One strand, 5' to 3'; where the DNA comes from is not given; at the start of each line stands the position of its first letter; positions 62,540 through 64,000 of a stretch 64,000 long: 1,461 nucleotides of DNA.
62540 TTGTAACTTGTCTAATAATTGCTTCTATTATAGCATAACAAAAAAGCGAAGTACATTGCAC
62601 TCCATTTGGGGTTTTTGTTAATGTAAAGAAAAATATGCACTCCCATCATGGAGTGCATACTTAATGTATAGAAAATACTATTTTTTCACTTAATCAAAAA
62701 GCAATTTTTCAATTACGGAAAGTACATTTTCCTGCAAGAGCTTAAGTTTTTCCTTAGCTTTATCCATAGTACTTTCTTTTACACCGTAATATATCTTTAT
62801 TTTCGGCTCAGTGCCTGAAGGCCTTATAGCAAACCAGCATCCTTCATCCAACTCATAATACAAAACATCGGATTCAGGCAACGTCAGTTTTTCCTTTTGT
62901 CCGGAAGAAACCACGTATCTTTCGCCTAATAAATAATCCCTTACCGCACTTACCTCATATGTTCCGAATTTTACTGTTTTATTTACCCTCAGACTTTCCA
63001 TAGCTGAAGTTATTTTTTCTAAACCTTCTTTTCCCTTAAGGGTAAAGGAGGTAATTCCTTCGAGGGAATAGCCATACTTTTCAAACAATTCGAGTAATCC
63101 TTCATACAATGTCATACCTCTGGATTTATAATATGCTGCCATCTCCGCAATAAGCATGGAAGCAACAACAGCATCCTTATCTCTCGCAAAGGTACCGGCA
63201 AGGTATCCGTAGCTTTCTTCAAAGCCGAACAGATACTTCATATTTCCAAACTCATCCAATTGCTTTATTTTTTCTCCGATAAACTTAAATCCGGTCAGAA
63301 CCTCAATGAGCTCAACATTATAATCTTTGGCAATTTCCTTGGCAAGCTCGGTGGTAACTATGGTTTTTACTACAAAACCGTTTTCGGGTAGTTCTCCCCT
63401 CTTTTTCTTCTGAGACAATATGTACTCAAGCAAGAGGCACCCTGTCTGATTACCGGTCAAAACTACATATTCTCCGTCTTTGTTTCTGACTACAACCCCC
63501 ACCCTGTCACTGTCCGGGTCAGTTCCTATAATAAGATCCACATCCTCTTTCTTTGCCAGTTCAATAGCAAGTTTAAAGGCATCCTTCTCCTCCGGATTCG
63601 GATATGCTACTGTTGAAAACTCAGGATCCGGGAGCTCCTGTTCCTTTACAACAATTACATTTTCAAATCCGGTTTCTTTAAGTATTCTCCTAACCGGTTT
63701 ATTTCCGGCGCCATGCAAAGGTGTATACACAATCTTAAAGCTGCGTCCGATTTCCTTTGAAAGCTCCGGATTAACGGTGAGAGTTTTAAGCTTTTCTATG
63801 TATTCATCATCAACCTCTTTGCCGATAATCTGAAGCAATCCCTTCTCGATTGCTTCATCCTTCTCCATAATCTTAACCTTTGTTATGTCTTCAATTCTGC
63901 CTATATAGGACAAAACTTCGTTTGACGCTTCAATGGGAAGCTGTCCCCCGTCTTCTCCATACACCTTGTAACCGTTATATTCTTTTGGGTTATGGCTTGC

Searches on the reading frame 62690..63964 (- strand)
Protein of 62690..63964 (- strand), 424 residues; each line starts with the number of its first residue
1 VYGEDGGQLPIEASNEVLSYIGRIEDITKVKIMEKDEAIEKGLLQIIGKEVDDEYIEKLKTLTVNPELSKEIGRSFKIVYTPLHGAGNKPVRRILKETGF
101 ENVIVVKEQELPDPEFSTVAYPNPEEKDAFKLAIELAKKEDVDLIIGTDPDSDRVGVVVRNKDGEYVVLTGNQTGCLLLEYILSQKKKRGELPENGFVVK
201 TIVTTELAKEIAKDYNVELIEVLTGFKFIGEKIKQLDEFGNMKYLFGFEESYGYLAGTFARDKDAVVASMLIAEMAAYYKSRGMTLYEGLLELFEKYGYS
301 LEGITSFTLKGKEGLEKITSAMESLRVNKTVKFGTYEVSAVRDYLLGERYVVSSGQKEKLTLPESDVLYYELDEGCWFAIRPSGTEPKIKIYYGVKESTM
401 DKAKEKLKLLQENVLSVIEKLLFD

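Call 47: search_protein_families(library=pfam, proteins=[window:62690-63964:-], max_evalue=0.00001)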
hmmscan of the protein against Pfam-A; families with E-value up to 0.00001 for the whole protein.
window:62690-63964:- (424 aa): 2 families
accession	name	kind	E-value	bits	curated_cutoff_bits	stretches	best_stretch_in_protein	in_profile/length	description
PF02879.22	PGM_PMM_II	-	4.1e-27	95.2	29.3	1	53-161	1-100/103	Phosphoglucomutase/phosphomannomutase, alpha/beta/alpha domain II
PF02880.22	PGM_PMM_III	-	3.9e-23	82.2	20.7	1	171-297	2-115/115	Phosphoglucomutase/phosphomannomutase, alpha/beta/alpha domain III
